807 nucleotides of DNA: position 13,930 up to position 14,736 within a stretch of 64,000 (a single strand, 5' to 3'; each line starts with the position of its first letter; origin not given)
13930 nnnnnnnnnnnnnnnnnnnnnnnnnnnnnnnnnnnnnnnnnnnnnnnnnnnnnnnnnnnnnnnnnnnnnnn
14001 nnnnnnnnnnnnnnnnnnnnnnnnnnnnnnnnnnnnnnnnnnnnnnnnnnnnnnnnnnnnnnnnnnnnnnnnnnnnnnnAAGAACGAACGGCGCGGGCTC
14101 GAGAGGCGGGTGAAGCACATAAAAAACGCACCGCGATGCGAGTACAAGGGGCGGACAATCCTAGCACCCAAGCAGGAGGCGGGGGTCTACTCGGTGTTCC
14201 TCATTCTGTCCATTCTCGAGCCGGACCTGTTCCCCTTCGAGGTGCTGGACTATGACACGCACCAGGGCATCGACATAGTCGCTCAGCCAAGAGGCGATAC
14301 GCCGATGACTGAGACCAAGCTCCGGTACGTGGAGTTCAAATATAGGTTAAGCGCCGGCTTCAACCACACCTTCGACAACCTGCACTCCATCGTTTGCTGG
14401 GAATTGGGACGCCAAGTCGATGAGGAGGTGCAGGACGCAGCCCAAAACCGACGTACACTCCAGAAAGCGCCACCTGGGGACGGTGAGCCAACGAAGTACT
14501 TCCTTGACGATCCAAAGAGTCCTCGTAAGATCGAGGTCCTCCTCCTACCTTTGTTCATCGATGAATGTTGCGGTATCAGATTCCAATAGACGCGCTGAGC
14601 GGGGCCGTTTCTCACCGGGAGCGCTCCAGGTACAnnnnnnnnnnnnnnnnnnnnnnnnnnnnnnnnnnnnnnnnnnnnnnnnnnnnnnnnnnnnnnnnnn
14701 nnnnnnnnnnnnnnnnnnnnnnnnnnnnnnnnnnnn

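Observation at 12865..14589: Orphan low-GC GHKL ATPase immediately upstream of leuS, on the opposite flank from the R-M insertion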

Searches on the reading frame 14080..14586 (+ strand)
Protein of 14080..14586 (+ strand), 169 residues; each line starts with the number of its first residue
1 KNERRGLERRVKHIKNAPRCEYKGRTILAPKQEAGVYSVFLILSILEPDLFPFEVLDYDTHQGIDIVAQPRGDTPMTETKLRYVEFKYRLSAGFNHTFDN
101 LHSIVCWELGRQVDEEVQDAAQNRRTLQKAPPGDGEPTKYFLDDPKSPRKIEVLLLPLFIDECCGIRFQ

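Call 21: search_protein_families(library=pfam, proteins=[window:14080-14586:+], max_evalue=10)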
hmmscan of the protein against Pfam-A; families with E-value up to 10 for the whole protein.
seq(169 aa): 0 families

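Call 45: search_solved_structures(query=A2, max_evalue=10, show_alignments=3)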
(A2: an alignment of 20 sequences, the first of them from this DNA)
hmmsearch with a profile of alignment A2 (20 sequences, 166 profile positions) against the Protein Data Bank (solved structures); distinct sequences matched with E-value up to 10: 14.
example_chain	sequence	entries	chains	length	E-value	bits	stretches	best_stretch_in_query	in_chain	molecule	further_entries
5isu_A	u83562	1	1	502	0.035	16.8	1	101-158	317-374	Lmo0135 protein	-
5tev_A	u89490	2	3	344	0.049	16.3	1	52-116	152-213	Tryptophan--tRNA ligase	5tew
3prh_A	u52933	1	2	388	0.27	13.9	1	52-140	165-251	Tryptophanyl-tRNA synthetase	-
6dfu_A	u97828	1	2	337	0.35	13.6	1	43-140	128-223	Tryptophan--tRNA ligase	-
3fi0_A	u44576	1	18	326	0.36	13.5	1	51-140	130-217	Tryptophanyl-tRNA synthetase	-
1i6k_A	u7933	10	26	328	0.36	13.5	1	51-140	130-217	TRYPTOPHANYL-TRNA SYNTHETASE | Tryptophan-tRNA ligase | Tryptophan--tRNA ligase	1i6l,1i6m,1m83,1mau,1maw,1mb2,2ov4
5dk4_A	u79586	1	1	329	0.36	13.5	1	51-140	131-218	Tryptophan--tRNA ligase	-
7cki_A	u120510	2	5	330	0.37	13.5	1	51-140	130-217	Tryptophan--tRNA ligase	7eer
1d2r_A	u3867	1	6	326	0.39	13.4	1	52-140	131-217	PROTEIN (TRYPTOPHANYL TRNA SYNTHETASE)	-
6zj3_LW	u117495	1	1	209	0.52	13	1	93-129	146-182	Ribosomal protein uL13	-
2el7_A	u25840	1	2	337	0.57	12.9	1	46-88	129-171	Tryptophanyl-tRNA synthetase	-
7tea_B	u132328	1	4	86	0.57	12.9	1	20-83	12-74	Glutamine synthetase repressor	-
2x2s_A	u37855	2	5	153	0.69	12.6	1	35-64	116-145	AGGLUTININ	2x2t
2g36_A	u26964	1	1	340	1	12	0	46-90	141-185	Tryptophanyl-tRNA synthetase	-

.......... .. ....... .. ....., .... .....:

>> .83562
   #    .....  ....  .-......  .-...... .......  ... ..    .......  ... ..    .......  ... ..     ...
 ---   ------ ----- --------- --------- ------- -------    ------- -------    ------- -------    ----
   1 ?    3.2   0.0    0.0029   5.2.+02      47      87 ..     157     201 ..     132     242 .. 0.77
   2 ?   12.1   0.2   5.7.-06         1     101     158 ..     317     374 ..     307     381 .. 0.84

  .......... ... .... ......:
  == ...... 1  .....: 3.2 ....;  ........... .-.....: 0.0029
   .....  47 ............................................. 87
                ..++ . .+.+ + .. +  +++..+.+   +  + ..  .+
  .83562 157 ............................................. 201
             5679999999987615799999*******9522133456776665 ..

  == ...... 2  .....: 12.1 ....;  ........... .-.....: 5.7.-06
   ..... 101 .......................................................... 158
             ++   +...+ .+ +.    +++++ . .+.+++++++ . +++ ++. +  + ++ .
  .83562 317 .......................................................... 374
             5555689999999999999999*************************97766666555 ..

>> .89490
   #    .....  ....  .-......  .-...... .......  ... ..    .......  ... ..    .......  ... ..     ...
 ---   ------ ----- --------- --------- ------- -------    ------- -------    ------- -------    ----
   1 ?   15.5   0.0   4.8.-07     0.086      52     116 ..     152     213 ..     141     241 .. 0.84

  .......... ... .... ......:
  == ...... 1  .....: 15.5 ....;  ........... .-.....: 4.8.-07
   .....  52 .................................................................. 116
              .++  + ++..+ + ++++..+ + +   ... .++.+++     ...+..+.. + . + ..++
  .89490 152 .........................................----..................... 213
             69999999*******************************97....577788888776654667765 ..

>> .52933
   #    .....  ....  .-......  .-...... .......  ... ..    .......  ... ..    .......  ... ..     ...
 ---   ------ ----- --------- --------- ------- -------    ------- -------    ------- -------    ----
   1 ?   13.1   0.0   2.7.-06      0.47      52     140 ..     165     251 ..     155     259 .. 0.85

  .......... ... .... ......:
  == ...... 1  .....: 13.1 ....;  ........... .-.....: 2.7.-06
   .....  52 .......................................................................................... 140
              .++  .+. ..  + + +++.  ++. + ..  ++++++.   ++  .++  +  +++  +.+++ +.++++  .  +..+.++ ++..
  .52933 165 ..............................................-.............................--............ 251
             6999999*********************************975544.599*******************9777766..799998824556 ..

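Call 53: predict_structure(alignment_id=A2)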
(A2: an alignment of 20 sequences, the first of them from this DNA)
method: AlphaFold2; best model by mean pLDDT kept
length: 157 residues; sequences in the alignment: 20
mean_pLDDT: 88.0   pTM: 0.85
mean pLDDT of the five models: 88.0, 87.2, 87.2, 86.3, 86.2
residues with pLDDT >= 90: 95; 70-90: 48; 50-70: 14; < 50: 0
segments of 3 or more residues with pLDDT < 50: none
pLDDT, mean of each block of 10 residues (from residue 1): 85 94 94 93 79 81 63 90 88 94 92 90 88 88 96 93
secondary structure, 60 per line:
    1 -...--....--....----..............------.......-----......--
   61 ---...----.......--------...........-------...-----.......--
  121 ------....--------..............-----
elements in order: E7-10 E13-16 H21-34 E41-47 E53-58 E71-77 E89-96 E104-106 E112-118 E127-130 E139-143 H144-152

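Call 56: fold_search(model_id=the predicted structure, library=pdb)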
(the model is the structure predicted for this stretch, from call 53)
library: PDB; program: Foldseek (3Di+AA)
matches with E <= 10: 177; with E <= 0.001: 0
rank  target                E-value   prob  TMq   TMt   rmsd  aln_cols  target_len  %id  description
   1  9xqd_0                3.1e-01  0.06  0.17  0.18  16.5       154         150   11  The structure of outer peripheral region in the phage phiKZ baseplate complex (released 2026-02-11)
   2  3l7t_A                7.6e-01  0.03  0.16  0.18  14.4       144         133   13  Crystal structure of SMU.1112c (released 2010-12-29)
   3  5umq_B                9.2e-01  0.04  0.17  0.21  11.2       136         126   12  Crystal structure of TnmS1, an antibiotic binding protein from Streptomyces sp. CB03234 (released 2018-07-04)
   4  4hc5_C                9.8e-01  0.07  0.22  0.26  10.9       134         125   10  Crystal structure of member of Glyoxalase/bleomycin resistance protein/dioxygenase superfamily from Sphaerobacter ther (released 2012-11-28)
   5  4hc5_D                9.8e-01  0.06  0.22  0.24  10.7       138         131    9  Crystal structure of member of Glyoxalase/bleomycin resistance protein/dioxygenase superfamily from Sphaerobacter ther (released 2012-11-28)
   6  1b77_A                1.2e+00  0.02  0.14  0.11  18.5       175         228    6  BUILDING A REPLISOME STRUCTURE FROM INTERACTING PIECES: A SLIDING CLAMP COMPLEXED WITH AN INTERACTION PEPTIDE FROM DNA (released 1999-02-08)
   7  5n86_B                1.5e+00  0.06  0.21  0.23  11.0       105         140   10  Crystal structure of FAS1 domain of hyaluronic acid receptor stabilin-2 (released 2018-06-27)
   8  5uhj_B                1.7e+00  0.03  0.19  0.23  11.5       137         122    9  The crystal structure of a natural product biosynthetic enzyme from Streptomyces sp. CB03234 (released 2017-01-25)
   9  4hjh_B                1.9e+00  0.06  0.16  0.07   5.1        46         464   20  Iodide SAD phased crystal structure of a phosphoglucomutase from Brucella melitensis complexed with glucose-6-phosphat (released 2012-11-21)
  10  4hjh_A                1.9e+00  0.06  0.16  0.07   5.2        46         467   20  Iodide SAD phased crystal structure of a phosphoglucomutase from Brucella melitensis complexed with glucose-6-phosphat (released 2012-11-21)
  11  5csa_A                2.1e+00  0.06  0.29  0.08   8.7       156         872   13  Crystal structure of domains BT-BCCP-AC1-AC5 of yeast acetyl-CoA carboxylase (released 2015-10-28)
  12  5umq_A                2.1e+00  0.02  0.16  0.18  11.2       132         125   11  Crystal structure of TnmS1, an antibiotic binding protein from Streptomyces sp. CB03234 (released 2018-07-04)
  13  5n86_A                2.2e+00  0.06  0.19  0.21  10.2        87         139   10  Crystal structure of FAS1 domain of hyaluronic acid receptor stabilin-2 (released 2018-06-27)
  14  6wam_A                2.2e+00  0.06  0.23  0.11   7.2       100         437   12  Structure of Acinetobacter baumannii Cap4 SAVED/CARF-domain containing receptor (released 2020-06-17)
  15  6vm6_C                2.2e+00  0.06  0.23  0.11   7.1       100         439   12  Structure of Acinetobacter baumannii Cap4 SAVED/CARF-domain containing receptor with the cyclic trinucleotide 2'3'3'-c (released 2020-06-17)
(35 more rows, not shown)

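Call 57: search_protein_representatives(alignment_id=A2)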
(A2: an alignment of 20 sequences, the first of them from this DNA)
Query: 20 sequences, 166 profile positions. Proteins with E-value up to 0.001 (for the whole library): 250; up to 1e-10: 152; up to 1e-30: 46. The best 150 are listed.
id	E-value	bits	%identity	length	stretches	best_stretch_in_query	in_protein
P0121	1.6e-70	252.1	-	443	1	1-164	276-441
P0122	2.8e-69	248.2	-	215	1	2-164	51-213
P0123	6.2e-64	230.7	-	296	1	2-162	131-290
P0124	1.7e-60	219.6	-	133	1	35-164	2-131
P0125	5.2e-59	214.7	-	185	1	2-161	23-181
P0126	1.3e-57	210.2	-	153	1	16-164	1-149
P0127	1.5e-56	206.7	-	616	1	2-163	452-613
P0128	2.5e-56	206.0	-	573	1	9-164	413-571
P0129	2.6e-55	202.7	-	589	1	2-162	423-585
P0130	8.2e-54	197.8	-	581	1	3-165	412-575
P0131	5.8e-52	191.8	-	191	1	22-162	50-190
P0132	8.9e-52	191.2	-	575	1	3-160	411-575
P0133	8.7e-50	184.7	-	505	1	3-163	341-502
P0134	1.4e-47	177.5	-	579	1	1-158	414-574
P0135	1.8e-47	177.2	-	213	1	2-162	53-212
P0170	2.7e-29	118.1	-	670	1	8-158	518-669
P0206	9.3e-20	87.0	-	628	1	18-155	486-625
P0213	3.9e-17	78.5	-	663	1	11-153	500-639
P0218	1.6e-16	76.5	-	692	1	9-154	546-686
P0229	6.5e-15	71.3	-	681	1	2-126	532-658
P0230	7.8e-15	71.0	-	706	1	4-129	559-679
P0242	9.0e-14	67.6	-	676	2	61-121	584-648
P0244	9.2e-14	67.5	-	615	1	12-154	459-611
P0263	1.6e-11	60.2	-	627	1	6-154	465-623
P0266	3.4e-11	59.2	-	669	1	11-121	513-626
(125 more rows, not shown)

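Call 58: search_protein_families(library=pfam, proteins=[P0170, P0206, P0213, P0218, P0229, P0230, P0242, P0266, P0244, P0263], max_evalue=0.1)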
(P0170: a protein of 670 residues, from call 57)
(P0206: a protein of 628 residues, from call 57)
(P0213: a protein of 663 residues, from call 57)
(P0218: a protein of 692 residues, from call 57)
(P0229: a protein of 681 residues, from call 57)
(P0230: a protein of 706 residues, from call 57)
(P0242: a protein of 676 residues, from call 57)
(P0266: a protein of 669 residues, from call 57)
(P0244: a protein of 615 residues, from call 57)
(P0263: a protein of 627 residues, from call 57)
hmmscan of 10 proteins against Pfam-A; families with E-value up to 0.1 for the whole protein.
P0170 (670 aa): 2 families
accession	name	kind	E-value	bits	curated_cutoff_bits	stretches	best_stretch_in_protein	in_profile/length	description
PF13589.12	HATPase_c_3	-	5.1e-11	43.2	25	1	33-121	5-95/137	Histidine kinase-, DNA gyrase B-, and HSP90-like ATPase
PF02518.31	HATPase_c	-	0.00043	21.1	26.4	1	30-91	5-64/111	Histidine kinase-, DNA gyrase B-, and HSP90-like ATPase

P0206 (628 aa): 2 families
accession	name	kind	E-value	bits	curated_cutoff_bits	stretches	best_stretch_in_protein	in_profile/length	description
PF13589.12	HATPase_c_3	-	1.8e-07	31.7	25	1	32-120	3-96/137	Histidine kinase-, DNA gyrase B-, and HSP90-like ATPase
PF02518.31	HATPase_c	-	0.0004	21.2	26.4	1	33-113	7-85/111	Histidine kinase-, DNA gyrase B-, and HSP90-like ATPase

P0213 (663 aa): 2 families
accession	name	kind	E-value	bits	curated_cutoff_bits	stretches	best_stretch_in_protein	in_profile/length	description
PF13589.12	HATPase_c_3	-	1.1e-07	32.4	25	1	46-131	5-95/137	Histidine kinase-, DNA gyrase B-, and HSP90-like ATPase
PF02518.31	HATPase_c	-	7.9e-07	29.9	26.4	1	45-114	7-74/111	Histidine kinase-, DNA gyrase B-, and HSP90-like ATPase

P0218 (692 aa): 2 families
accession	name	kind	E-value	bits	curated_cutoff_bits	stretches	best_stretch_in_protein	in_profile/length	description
PF13589.12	HATPase_c_3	-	1.1e-09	38.9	25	1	26-114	7-97/137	Histidine kinase-, DNA gyrase B-, and HSP90-like ATPase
PF02518.31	HATPase_c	-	2e-06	28.6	26.4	1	21-87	5-69/111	Histidine kinase-, DNA gyrase B-, and HSP90-like ATPase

P0229 (681 aa): 3 families
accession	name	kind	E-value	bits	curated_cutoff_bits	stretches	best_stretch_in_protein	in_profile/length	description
PF13589.12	HATPase_c_3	-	9e-10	39.1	25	1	25-122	6-106/137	Histidine kinase-, DNA gyrase B-, and HSP90-like ATPase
PF02518.31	HATPase_c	-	0.00042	21.2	26.4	1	23-80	7-63/111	Histidine kinase-, DNA gyrase B-, and HSP90-like ATPase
PF16562.11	HECW_N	-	0.075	13.5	26.7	0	246-328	36-116/120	N-terminal domain of E3 ubiquitin-protein ligase HECW1 and 2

P0230 (706 aa): 2 families
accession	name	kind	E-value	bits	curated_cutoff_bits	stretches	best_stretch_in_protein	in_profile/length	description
PF13589.12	HATPase_c_3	-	1.1e-14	55.1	25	1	25-121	6-104/137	Histidine kinase-, DNA gyrase B-, and HSP90-like ATPase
PF02518.31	HATPase_c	-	0.00035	21.4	26.4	1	23-95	7-76/111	Histidine kinase-, DNA gyrase B-, and HSP90-like ATPase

P0242 (676 aa): 1 family
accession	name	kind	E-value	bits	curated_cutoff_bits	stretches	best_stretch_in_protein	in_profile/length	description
PF13589.12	HATPase_c_3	-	1.2e-05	25.7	25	1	24-151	4-122/137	Histidine kinase-, DNA gyrase B-, and HSP90-like ATPase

P0266 (669 aa): 2 families
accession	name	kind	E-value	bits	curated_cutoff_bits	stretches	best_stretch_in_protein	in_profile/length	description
PF14651.12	Lipocalin_7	-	0.022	15.2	25.4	0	78-137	36-96/128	Lipocalin / cytosolic fatty-acid binding protein family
PF02518.31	HATPase_c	-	0.035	15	26.4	0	48-129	8-81/111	Histidine kinase-, DNA gyrase B-, and HSP90-like ATPase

P0244 (615 aa): 4 families
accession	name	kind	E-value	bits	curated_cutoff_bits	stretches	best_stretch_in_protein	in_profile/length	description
PF13589.12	HATPase_c_3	-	3.6e-07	30.7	25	1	28-126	9-103/137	Histidine kinase-, DNA gyrase B-, and HSP90-like ATPase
PF02518.31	HATPase_c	-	0.00074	20.4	26.4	1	24-82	8-63/111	Histidine kinase-, DNA gyrase B-, and HSP90-like ATPase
PF04925.20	SHQ1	-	0.022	14.8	22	1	175-199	134-158/186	SHQ1 protein, Shq1 domain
PF15002.11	ERK-JNK_inhib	-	0.049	13.7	27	1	391-453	136-199/200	ERK and JNK pathways, inhibitor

P0263 (627 aa): 4 families
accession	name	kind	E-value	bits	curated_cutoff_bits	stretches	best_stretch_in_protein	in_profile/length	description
PF13589.12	HATPase_c_3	-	2.7e-05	24.7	25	1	39-138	12-107/137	Histidine kinase-, DNA gyrase B-, and HSP90-like ATPase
PF02518.31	HATPase_c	-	0.001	19.9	26.4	1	30-99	6-64/111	Histidine kinase-, DNA gyrase B-, and HSP90-like ATPase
PF05770.16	Ins134_P3_kin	-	0.026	14.5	23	1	502-536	158-192/201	Inositol 1,3,4-trisphosphate 5/6-kinase ATP-grasp domain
PF05797.17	Rep_4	-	0.049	14.1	27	0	161-231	30-98/108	Yeast trans-acting factor (REP1/REP2)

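Call 60: search_protein_families(library=padloc, proteins=[P0230, P0218], max_evalue=1)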
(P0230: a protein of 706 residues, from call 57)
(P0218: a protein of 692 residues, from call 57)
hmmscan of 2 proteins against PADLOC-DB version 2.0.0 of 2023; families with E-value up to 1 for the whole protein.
P0230 (706 aa): 3 families
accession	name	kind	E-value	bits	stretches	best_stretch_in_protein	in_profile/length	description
PDLC03968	TmtA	-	5.5e-06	22.3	1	17-95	70-143/1486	-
PDLC02204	MzaB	-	0.0015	15.1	1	25-121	28-125/500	-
PDLC03971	TmtA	-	0.44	5.9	1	60-95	96-129/1782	-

P0218 (692 aa): 1 family
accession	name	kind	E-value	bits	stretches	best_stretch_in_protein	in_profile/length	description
PDLC03966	TmtA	-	0.0048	12.7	1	18-95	39-122/1655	-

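Call 89: fold_search(model_id=the predicted structure, library=viral)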
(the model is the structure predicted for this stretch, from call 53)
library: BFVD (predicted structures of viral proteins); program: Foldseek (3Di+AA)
matches with E <= 10: 305; with E <= 0.001: 0
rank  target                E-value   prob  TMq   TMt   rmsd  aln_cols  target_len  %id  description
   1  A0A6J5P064            2.1e-01  0.09  0.19  0.09  17.7       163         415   10  Uncharacterized protein [uncultured Caudovirales phage]
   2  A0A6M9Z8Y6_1          2.4e-01  0.04  0.17  0.04  15.3       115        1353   16  Genome polyprotein (Fragment) [Picornavirales sp.]
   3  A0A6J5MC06            3.8e-01  0.12  0.20  0.23   8.7        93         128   14  Uncharacterized protein [uncultured Caudovirales phage]
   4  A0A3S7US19            4.9e-01  0.03  0.14  0.14  15.6       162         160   12  (no name in the UniProt tables at hand)
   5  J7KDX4                5.2e-01  0.08  0.17  0.19  10.3        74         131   14  Uncharacterized protein [Erwinia phage phiEaH2]
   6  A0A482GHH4            5.2e-01  0.04  0.16  0.15  16.9       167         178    6  Putative sliding clamp [Escherichia phage vB_EcoM_G2469]
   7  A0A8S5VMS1            8.6e-01  0.11  0.15  0.27   5.7        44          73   23  Uncharacterized protein [Ackermannviridae sp.]
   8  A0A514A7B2            9.8e-01  0.12  0.16  0.25  11.5        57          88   16  (no name in the UniProt tables at hand)
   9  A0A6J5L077            1.1e+00  0.04  0.14  0.06  20.8       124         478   14  Uncharacterized protein [uncultured Caudovirales phage]
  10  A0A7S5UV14            1.2e+00  0.09  0.13  0.14  10.3        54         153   22  (no name in the UniProt tables at hand)
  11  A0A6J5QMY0            1.3e+00  0.15  0.15  0.39   5.6        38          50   18  Uncharacterized protein [uncultured Caudovirales phage]
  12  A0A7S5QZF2            1.3e+00  0.03  0.16  0.22  12.9       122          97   13  (no name in the UniProt tables at hand)
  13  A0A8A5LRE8            1.3e+00  0.10  0.17  0.20   7.7        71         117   11  (no name in the UniProt tables at hand)
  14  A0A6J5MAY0            1.4e+00  0.11  0.25  0.32   6.8        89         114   10  Uncharacterized protein [uncultured Caudovirales phage]
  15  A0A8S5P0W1            1.5e+00  0.04  0.15  0.09   8.0        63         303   13  RecT protein [Myoviridae sp. ctakU3]
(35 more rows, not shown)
